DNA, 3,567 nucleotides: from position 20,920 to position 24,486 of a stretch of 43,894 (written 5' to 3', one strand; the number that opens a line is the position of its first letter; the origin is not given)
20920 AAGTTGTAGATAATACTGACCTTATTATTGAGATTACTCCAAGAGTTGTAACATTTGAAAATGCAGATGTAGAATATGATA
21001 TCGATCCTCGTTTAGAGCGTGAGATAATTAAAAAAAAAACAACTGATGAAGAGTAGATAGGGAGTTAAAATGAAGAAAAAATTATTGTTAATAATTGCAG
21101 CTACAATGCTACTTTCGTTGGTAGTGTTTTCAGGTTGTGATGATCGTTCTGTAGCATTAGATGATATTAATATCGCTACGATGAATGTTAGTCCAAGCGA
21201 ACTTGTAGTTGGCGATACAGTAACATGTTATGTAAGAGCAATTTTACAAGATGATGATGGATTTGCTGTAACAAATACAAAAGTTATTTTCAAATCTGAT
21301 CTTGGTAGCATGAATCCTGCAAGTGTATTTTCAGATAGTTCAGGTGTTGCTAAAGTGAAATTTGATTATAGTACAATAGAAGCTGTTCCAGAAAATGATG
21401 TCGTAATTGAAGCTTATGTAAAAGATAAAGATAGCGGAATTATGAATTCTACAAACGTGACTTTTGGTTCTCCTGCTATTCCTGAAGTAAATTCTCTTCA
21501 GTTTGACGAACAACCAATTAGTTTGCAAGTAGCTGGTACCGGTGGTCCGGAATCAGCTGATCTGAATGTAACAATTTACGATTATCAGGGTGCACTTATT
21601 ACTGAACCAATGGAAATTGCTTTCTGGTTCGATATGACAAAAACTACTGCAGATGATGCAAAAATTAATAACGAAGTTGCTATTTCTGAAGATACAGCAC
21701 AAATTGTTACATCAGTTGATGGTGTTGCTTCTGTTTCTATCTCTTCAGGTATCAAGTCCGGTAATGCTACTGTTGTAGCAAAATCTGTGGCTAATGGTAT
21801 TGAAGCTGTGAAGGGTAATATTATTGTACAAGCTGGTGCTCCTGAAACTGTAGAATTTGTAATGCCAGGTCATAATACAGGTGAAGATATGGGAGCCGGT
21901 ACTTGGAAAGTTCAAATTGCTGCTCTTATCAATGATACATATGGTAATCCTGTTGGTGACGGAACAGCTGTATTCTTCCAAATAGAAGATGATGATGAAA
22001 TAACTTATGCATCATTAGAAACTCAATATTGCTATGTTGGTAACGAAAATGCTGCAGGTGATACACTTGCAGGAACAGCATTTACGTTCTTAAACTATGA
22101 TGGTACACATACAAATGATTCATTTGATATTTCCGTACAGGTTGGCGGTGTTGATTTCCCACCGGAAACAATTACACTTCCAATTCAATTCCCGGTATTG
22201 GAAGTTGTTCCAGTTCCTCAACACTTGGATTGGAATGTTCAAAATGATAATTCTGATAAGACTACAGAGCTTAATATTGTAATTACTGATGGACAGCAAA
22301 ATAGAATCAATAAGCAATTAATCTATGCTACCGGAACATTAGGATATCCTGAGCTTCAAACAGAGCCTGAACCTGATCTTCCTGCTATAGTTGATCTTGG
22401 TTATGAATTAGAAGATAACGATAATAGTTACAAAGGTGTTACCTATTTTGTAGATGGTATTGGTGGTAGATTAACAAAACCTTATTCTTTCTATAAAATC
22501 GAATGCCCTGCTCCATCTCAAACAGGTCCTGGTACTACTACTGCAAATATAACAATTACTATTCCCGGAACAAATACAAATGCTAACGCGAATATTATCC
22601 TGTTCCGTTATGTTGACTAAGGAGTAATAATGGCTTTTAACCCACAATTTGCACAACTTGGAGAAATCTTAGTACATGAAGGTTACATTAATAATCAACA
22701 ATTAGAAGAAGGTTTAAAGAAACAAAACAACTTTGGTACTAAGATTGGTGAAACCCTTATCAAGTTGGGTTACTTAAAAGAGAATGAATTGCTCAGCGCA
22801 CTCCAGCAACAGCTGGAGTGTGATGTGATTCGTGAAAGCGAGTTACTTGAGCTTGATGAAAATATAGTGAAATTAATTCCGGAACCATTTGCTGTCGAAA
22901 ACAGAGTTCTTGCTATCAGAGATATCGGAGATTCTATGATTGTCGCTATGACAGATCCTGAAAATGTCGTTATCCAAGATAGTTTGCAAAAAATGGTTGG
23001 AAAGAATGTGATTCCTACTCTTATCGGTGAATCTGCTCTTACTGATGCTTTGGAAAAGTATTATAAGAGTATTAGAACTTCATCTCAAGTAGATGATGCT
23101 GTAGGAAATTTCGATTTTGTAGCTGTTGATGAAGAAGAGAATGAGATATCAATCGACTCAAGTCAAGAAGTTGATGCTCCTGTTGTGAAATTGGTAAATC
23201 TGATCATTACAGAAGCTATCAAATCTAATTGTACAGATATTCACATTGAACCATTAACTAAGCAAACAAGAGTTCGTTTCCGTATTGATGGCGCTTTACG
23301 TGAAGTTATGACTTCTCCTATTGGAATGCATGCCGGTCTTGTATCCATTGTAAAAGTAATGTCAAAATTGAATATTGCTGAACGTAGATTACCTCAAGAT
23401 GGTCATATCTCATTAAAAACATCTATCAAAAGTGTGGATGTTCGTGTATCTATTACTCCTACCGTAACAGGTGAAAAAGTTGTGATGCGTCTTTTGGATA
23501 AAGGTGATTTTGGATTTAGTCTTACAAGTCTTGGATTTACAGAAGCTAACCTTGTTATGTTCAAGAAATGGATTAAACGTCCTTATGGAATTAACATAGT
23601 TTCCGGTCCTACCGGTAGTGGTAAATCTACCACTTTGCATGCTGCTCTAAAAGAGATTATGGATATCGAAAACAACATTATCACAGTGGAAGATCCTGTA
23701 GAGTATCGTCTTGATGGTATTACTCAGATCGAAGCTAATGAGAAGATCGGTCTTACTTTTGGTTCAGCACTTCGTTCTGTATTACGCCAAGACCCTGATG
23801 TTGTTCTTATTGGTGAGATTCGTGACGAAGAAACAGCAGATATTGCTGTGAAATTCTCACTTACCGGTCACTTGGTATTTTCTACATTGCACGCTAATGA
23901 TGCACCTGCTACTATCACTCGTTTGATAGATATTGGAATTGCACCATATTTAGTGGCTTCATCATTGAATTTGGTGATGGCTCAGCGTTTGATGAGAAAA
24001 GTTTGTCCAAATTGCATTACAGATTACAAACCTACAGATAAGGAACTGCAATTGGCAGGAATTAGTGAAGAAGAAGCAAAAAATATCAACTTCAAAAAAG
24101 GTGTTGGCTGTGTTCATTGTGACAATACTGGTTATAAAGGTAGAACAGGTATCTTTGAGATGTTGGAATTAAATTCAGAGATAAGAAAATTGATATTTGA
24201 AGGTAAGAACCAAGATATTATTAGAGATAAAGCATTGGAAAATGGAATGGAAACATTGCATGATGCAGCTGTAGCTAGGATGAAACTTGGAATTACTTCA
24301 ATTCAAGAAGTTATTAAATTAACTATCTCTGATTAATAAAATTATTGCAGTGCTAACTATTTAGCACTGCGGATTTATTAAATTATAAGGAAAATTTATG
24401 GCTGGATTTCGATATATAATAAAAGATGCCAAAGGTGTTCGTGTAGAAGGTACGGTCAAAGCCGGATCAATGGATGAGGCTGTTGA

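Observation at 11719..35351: A complete type IVa pilus machine is fused into one 17-gene string with T9SS-tailed giant surface proteins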

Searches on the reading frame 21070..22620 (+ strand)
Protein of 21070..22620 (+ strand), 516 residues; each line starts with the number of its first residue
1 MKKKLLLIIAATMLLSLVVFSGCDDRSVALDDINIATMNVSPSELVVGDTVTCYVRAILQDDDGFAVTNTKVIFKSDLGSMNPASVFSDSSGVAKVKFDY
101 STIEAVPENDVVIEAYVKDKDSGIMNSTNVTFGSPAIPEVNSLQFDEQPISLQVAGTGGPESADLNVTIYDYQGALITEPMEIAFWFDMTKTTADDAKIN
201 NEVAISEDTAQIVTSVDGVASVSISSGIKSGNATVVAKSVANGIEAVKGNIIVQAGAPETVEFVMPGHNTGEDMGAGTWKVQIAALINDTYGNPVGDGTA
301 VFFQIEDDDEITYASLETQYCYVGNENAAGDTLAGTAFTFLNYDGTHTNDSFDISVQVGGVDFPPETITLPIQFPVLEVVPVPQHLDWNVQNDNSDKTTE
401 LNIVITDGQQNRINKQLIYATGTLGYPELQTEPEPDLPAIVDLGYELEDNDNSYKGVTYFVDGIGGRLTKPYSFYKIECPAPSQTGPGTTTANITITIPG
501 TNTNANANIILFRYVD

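Call 4: search_protein_families(library=pfam, proteins=[window:21070-22620:+], max_evalue=0.01)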
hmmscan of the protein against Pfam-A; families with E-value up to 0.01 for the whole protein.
window:21070-22620:+ (516 aa): 1 family
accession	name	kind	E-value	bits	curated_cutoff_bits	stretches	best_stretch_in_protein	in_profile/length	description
PF02369.22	Big_1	-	7.9e-05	23.1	34.9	1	37-132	3-92/93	Bacterial Ig-like domain (group 1)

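Call 16: search_protein_families(library=ncbifam, proteins=[window:21070-22620:+], max_evalue=0.01)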
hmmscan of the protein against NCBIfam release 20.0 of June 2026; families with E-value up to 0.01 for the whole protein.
window:21070-22620:+ (516 aa): 0 families

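Call 52: find_homologous_proteins(query=window:21070-22620:+, max_evalue=0.00001)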
Query window:21070-22620:+ (516 aa): 25 proteins with E <= 0.00001 among 8000 candidates.
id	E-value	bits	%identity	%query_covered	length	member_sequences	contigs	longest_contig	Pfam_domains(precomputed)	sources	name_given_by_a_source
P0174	0.0e+0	1134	99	100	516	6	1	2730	-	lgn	-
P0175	6.3e-222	756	93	72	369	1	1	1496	PF02369.23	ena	-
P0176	6.7e-203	693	63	100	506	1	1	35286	PF02369.23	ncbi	ncbi:MAG: hypothetical protein R6U84_08000 [Candidatus Cloacimonadales bacterium]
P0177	1.4e-201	689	63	100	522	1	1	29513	PF02369.23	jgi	jgi:hypothetical protein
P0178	5.4e-171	588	56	100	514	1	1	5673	PF02369.23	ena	-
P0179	4.2e-105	370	45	86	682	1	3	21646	PF02369.23,PF09134.17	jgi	-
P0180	4.1e-99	351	47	73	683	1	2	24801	PF02369.23,PF09134.17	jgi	-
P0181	4.5e-99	350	42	90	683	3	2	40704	PF02369.23,PF09134.17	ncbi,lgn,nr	ncbi:MAG: hypothetical protein APR54_00930 [Candidatus Cloacimonas sp. SDB]|nr:MAG: hypothetical pro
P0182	3.6e-98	348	42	86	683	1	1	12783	PF02369.23,PF09134.17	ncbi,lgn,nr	ncbi:MAG: hypothetical protein JW784_02250 [Candidatus Cloacimonetes bacterium]|nr:hypothetical prot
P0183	7.6e-94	333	38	92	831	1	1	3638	PF17789.8,PF02369.23,PF09134.17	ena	-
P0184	2.4e-92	328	41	86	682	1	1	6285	PF02369.23,PF09134.17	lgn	-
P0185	6.1e-92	327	41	93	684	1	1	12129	PF02369.23,PF09134.17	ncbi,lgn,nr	ncbi:MAG: hypothetical protein JW996_06975 [Candidatus Cloacimonetes bacterium]|nr:hypothetical prot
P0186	1.5e-89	319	44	73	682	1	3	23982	PF02369.23,PF09134.17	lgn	-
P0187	4.5e-89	317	40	90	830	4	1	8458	PF17789.8,PF02369.23,PF18565.8,PF09134.17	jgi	-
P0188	7.4e-89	317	41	86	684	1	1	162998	PF02369.23,PF09134.17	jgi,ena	-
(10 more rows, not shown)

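Call 63: predict_structure(alignment_id=A2)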
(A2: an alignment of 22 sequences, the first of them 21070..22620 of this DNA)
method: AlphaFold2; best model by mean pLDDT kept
length: 516 residues; sequences in the alignment: 22
mean_pLDDT: 81.4   pTM: 0.49
mean pLDDT of the five models: 81.4, 80.4, 79.7, 78.3, 76.9
residues with pLDDT >= 90: 146; 70-90: 285; 50-70: 61; < 50: 24
segments of 3 or more residues with pLDDT < 50: 22-30, 438-450
pLDDT, mean of each block of 10 residues (from residue 1): 72 71 42 80 63 81 83 83 82 84 62 80 76 61 89 75 92 86 88 82 67 91 85 89 88 79 75 83 88 80 85 86 82 87 87 86 87 90 96 94 90 88 92 53 41 81 87 96 94 92 93 93
secondary structure, 60 per line:
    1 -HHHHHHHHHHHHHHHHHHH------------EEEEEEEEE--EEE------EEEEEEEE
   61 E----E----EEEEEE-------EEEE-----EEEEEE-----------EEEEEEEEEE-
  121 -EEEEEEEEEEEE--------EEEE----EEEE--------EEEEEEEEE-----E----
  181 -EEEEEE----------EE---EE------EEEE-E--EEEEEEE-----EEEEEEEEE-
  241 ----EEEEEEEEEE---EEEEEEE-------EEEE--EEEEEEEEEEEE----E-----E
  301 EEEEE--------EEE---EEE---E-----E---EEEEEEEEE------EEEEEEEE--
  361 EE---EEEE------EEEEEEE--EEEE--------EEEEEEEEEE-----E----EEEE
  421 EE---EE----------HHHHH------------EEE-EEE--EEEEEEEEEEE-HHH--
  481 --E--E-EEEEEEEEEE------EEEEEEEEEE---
elements in order: H2-20 E33-41 E44-46 E53-61 E71-76 E84-87 E93-98 E110-119 E122-133 E142-145 E150-153 E162-170 E182-187 E211-214 E219-225 E231-239 E245-254 E258-264 E272-275 E278-289 E300-305 E314-316 E320-322 E336-344 E351-358 E366-369 E376-382 E385-388 E397-406 E417-422 H438-442 E455-457 E459-461 E464-474 E488-497 E504-513

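Call 68: fold_search(model_id=the predicted structure, library=pdb)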
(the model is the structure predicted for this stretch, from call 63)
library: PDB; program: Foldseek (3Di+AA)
matches with E <= 10: 1949; with E <= 0.001: 296
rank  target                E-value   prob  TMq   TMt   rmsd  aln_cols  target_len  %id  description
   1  7som_D                1.4e-12  1.00  0.28  0.12  15.5       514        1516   10  Ciliary C2 central pair apparatus isolated from Chlamydomonas reinhardtii (released 2022-04-13)
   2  9ijj_O                1.7e-12  1.00  0.23  0.12  20.9       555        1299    9  In situ structure of the central apparatus in mouse sperm axoneme. (released 2025-06-04)
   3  8uin_A                8.2e-12  1.00  0.21  0.18  34.9       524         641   12  Structure of the C3bBb-albicin complex (released 2024-05-08)
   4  9ijj_C                1.3e-11  1.00  0.27  0.16  19.7       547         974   10  In situ structure of the central apparatus in mouse sperm axoneme. (released 2025-06-04)
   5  6rur_A                2.6e-11  1.00  0.22  0.19  34.4       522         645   11  Structure of the SCIN stabilized C3bBb convertase bound to properdin (released 2019-08-21)
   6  9qk2_F                3.2e-11  1.00  0.25  0.21  33.8       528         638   12  Structure of the Complement classical and lectin pathway C3 convertase in complex with substrate C3 (released 2025-12-24)
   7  7sqc_T0               5.0e-11  1.00  0.22  0.21  14.7       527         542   10  Ciliary C1 central pair apparatus isolated from Chlamydomonas reinhardtii (released 2022-04-13)
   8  9ijj_4I               7.7e-11  1.00  0.25  0.07  15.7       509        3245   11  In situ structure of the central apparatus in mouse sperm axoneme. (released 2025-06-04)
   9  8uin_G                8.5e-11  1.00  0.22  0.19  35.4       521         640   12  Structure of the C3bBb-albicin complex (released 2024-05-08)
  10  7ad7_B                8.9e-11  1.00  0.18  0.15  33.5       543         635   10  Crystal structure of human complement C5 in complex with the K8 bovine knob domain peptide. (released 2021-03-10)
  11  5hcc_B                1.8e-10  1.00  0.18  0.15  33.5       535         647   12  Ternary complex of human Complement C5 with Ornithodoros moubata OmCI and Dermacentor andersoni RaCI3. (released 2016-03-30)
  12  5ftx                  2.6e-10  1.00  0.18  0.15  37.4       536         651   13  Structure of surface layer protein SbsC, domains 4-9 (released 2017-02-22)
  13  9ijj_E                3.0e-10  1.00  0.19  0.19  18.8       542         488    8  In situ structure of the central apparatus in mouse sperm axoneme. (released 2025-06-04)
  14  9u61_C                3.1e-10  1.00  0.24  0.20  34.4       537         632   11  CP/MBL pathways C3 convertase C4b2a and C3 complex (released 2026-01-14)
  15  8coe_C                4.4e-10  1.00  0.18  0.15  33.3       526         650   11  complement C5 in complex with the LCP0195 nanobody (released 2024-01-03)
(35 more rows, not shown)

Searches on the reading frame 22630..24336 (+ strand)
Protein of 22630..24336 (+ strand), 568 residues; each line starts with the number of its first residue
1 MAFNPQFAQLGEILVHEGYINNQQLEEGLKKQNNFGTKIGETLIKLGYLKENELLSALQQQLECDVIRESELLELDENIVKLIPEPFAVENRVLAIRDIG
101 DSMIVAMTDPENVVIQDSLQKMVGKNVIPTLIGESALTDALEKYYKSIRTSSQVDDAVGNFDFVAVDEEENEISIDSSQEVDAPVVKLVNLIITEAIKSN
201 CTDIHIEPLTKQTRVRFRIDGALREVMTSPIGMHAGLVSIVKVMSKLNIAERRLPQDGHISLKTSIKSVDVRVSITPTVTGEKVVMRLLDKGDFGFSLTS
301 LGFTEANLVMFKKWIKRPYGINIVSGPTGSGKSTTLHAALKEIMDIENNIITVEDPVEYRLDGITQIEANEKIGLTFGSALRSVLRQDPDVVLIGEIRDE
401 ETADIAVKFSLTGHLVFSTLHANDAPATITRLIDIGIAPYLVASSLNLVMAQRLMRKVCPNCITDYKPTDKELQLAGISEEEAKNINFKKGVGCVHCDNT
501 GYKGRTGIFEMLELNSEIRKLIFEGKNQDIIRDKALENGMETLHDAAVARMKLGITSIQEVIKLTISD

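Call 4: search_protein_families(library=pfam, proteins=[window:22630-24336:+], max_evalue=0.01)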
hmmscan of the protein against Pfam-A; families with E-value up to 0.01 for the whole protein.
window:22630-24336:+ (568 aa): 3 families
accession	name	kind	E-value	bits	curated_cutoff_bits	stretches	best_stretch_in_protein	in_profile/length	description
PF00437.27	T2SSE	-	3.7e-128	427.7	24.9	1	179-562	2-369/370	Type II/IV secretion system protein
PF05157.20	MshEN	-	1.1e-13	51.4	23.1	1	71-148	9-87/90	MshEN domain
PF25199.1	nSTAND_NTPase5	-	0.0034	17.6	34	1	314-368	36-91/145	Novel STAND NTPase 5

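Call 12: find_related_loci(query=window:22630-24336:+, collection=genome_contigs, flank=10000)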
Query window:22630-24336:+ (568 aa) in genome_contigs; peptide patterns used: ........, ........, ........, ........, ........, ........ (x = any residue, [..] = any of these).
133 stretches matched a pattern; 64 encode a relative of the query (tblastn E <= 1e-3); 64 distinct loci.
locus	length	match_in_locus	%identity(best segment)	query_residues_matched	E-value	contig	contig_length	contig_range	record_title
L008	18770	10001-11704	86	1-568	0e+0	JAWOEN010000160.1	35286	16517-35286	MAG: Candidatus Cloacimonadales bacterium isolate BLK5-3.bin.22 k191_1776435, whole genome shotgun sequence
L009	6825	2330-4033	77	1-568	0e+0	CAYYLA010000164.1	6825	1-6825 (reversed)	MAG TPA_asm: uncultured Candidatus Cloacimonadota bacterium isolate binchicken_co42_422 genome assembly, contig: NODE_20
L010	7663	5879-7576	77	1-566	0e+0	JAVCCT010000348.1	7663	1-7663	MAG: Candidatus Stygibacter frigidus isolate MAG_3300035698_198 Ga0374944_283223, whole genome shotgun sequence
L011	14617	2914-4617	75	1-568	0e+0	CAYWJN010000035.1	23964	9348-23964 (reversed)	MAG TPA_asm: uncultured Candidatus Cloacimonadota bacterium isolate binchicken_co65_20 genome assembly, contig: NODE_866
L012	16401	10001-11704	74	1-568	0e+0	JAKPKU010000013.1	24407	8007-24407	MAG: Candidatus Cloacimonadota bacterium isolate JPAS_maxbin.145 k141_495820, whole genome shotgun sequence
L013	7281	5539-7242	74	1-568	0e+0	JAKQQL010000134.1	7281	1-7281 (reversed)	MAG: Candidatus Cloacimonadota bacterium isolate USMO_maxbin.155 k141_656343, whole genome shotgun sequence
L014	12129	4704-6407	74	1-568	0e+0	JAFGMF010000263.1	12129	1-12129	MAG: Candidatus Cloacimonadota bacterium isolate Zod_Metabat.458 k87_8960309, whole genome shotgun sequence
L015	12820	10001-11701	74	1-566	0e+0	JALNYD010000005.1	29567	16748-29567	MAG: Candidatus Cloacimonadota bacterium isolate SO_2017_CLC bin 82 scaffold_1767_c1_PH3_2017, whole genome shotgun sequ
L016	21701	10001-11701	73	1-566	0e+0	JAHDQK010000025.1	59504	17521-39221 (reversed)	MAG: Candidatus Cloacimonadota bacterium isolate SM3-B16.2 k141_12273, whole genome shotgun sequence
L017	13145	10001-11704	72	1-568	0e+0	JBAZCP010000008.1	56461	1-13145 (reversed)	MAG: Candidatus Cloacimonadales bacterium isolate SO_2017_LW2_75 scaffold_1276_c1_LW138R_2017, whole genome shotgun sequ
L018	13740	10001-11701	73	1-566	0e+0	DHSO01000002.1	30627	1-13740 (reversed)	MAG TPA_asm: Cloacimonetes bacterium UBA5284 UBA5284_contig_2767, whole genome shotgun sequence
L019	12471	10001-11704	73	1-568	0e+0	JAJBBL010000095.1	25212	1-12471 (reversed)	MAG: Candidatus Cloacimonadota bacterium isolate LW2 Bin 38_2 scaffold03414, whole genome shotgun sequence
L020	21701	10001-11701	72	1-566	0e+0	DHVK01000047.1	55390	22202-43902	MAG TPA_asm: Cloacimonetes bacterium UBA5210 UBA5210_contig_30940, whole genome shotgun sequence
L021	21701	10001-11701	73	1-566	0e+0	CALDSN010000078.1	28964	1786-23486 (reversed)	MAG TPA_asm: uncultured bacterium isolate SRR3330204_bin.147_CONCOCT_v1.1_MAG genome assembly, contig: ERZ724078.1183, w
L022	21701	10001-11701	72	1-566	0e+0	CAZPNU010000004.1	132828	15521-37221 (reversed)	MAG TPA_asm: uncultured Candidatus Cloacimonas sp. isolate SRP220891_co1_148 genome assembly, contig: NODE_178_length_13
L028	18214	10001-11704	76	1-568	0e+0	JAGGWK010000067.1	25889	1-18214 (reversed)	MAG: Candidatus Cloacimonadota bacterium isolate AUK124 PB_MBMC_078_c_000000000086, whole genome shotgun sequence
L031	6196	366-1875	80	35-568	0e+0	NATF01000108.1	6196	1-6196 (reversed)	MAG: Candidatus Cloacimonas sp. 4484_275 ex4484_275_scaffold_92511, whole genome shotgun sequence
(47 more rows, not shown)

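Call 62: search_protein_families(library=pfam, proteins=[L021:13063-15867:-, L022:15970-18267:+, L014:8568-10805:+, L011:6975-10073:+, L028:14115-18213:+], max_evalue=0.001)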
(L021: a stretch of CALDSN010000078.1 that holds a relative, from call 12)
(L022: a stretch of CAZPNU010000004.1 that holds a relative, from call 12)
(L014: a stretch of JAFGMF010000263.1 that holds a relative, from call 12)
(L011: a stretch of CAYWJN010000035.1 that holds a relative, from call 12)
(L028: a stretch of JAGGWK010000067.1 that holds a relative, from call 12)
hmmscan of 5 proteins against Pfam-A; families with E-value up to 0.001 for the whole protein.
L021:13063-15867:- (934 aa): 1 family
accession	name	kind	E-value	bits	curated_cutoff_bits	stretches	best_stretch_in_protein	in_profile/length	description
PF18962.6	Por_Secre_tail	-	1.7e-09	38.2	27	1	850-931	1-73/75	Secretion system C-terminal sorting domain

L022:15970-18267:+ (765 aa): 2 families
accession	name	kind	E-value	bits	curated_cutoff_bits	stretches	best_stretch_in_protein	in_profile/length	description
PF08309.17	LVIVD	-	4e-09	36.1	20.2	1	460-492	5-37/42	LVIVD repeat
PF18962.6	Por_Secre_tail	-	6.2e-09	36.5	27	1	681-762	1-74/75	Secretion system C-terminal sorting domain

L014:8568-10805:+ (745 aa): 7 families
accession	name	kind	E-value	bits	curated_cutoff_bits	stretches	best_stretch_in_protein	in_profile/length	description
PF18560.7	Lectin_like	-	2.3e-26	93.3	27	1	303-464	1-155/156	Lectin like domain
PF00112.29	Peptidase_C1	-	1.7e-16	61.4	20.7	1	193-282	125-210/220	Papain family cysteine protease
PF00041.27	fn3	-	2e-07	31.6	25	1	562-638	2-79/84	Fibronectin type III domain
PF13860.13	FlgD_ig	-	1e-06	29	27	1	677-726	20-69/79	FlgD Ig-like domain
PF13585.12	CHU_C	-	1.7e-05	25.2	27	0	671-739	19-80/86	CHU_C Type IX secretion signal domain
PF18962.6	Por_Secre_tail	-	0.0004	21.1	27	0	661-742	1-74/75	Secretion system C-terminal sorting domain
PF18370.7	RGI_lyase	-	0.00056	20.6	27.8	0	588-630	31-74/86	Rhamnogalacturonan I lyases beta-sheet domain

L011:6975-10073:+ (1032 aa): 5 families
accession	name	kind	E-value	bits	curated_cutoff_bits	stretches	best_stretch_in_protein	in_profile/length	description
PF13620.12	CarboxypepD_reg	-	1.8e-20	73.5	32.3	2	484-558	2-81/82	Carboxypeptidase regulatory-like domain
PF13715.12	CarbopepD_reg_2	-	2.8e-18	66.2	32.2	1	484-558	1-76/88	CarboxypepD_reg-like domain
PF13860.13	FlgD_ig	-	1.2e-08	35.3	27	1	954-1017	10-73/79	FlgD Ig-like domain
PF18962.6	Por_Secre_tail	-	5.9e-06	26.9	27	1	946-1028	2-73/75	Secretion system C-terminal sorting domain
PF13585.12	CHU_C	-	4.8e-05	23.8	27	1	962-1025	23-79/86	CHU_C Type IX secretion signal domain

L028:14115-18213:+ (1366 aa): 5 families
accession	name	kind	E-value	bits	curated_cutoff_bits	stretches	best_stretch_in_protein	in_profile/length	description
PF13620.12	CarboxypepD_reg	-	2.6e-19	69.8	32.3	2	1068-1143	2-82/82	Carboxypeptidase regulatory-like domain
PF13715.12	CarbopepD_reg_2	-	1.4e-15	57.5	32.2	2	1069-1143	2-77/88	CarboxypepD_reg-like domain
PF07705.17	CARDB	-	1.1e-09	38.8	22.7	1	500-578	3-77/101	CARDB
PF00629.30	MAM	-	3.2e-08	34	26.4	1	618-765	3-153/158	MAM domain, meprin/A5/mu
PF08308.17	PEGA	-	0.00046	20.5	20.8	0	1107-1143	32-68/71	PEGA domain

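Call 93: search_protein_families(library=ncbifam, proteins=[window:22630-24336:+], max_evalue=0.00001)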
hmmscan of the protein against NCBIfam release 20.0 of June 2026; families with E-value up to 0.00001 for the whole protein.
window:22630-24336:+ (568 aa): 22 families
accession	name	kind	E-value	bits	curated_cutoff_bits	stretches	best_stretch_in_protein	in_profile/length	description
TIGR02538.1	type_IV_pilB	equivalog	1.1e-179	598.7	675.65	1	10-565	2-562/564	type IV-A pilus assembly ATPase PilB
TIGR02533.1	type_II_gspE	equivalog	3e-172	573.7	630.25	1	81-565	2-486/486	type II secretion system ATPase GspE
NF053534.1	T4PilAsmATPsTfpB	equivalog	9.1e-125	417.3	850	1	49-564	63-581/584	type IV pilus assembly ATPase TfpB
NF007755.0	PRK10436.1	equivalog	3.2e-122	408.5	617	1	168-564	68-458/465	type II secretion system protein GspE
NF041000.1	ATPase_ComGA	equivalog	4.7e-73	245.5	300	1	192-456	3-266/267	competence type IV pilus ATPase ComGA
TIGR01420.1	pilT_fam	subfamily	2.3e-50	171.7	319.1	1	191-457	4-270/343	PilT/PilU family type 4a pilus ATPase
TIGR02525.1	plasmid_TraJ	equivalog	1.8e-23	83.1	368.3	1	318-434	148-271/372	plasmid transfer ATPase TraJ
TIGR02524.1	dot_icm_DotB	equivalog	1.1e-19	70.9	463.3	1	319-437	134-261/358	Dot/Icm type IV secretion system ATPase DotB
NF053729.1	c-di-GMP_motif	domain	4.7e-16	58.3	38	1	9-61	1-53/53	cyclic di-GMP-binding domain-containing protein, MshE-related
NF058587.1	archaellum_moto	equivalog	4.1e-15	55.5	550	1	314-454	269-416/527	archaellum flagellar ATPase motor FlaI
NF008411.1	PRK11234.1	equivalog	5.2e-15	54.9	1170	1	6-161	480-633/723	cyclic di-3',5'-guanylate-activated glycosyltransferase NfrB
TIGR02782.1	TrbB_P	equivalog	1.5e-13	50.7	304.55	1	323-433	140-253/303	P-type conjugative transfer ATPase TrbB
TIGR02788.1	VirB11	equivalog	5e-13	48.8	249.95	1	323-436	148-266/308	P-type DNA transfer ATPase VirB11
NF010469.0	PRK13894.1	subfamily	1.9e-12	47.2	508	1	323-433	153-265/320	conjugal transfer ATPase TrbB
TIGR03819.1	heli_sec_ATPase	hypoth_equivalog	4.3e-12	45.9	373.15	1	321-444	180-309/340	TadA family conjugal transfer-associated ATPase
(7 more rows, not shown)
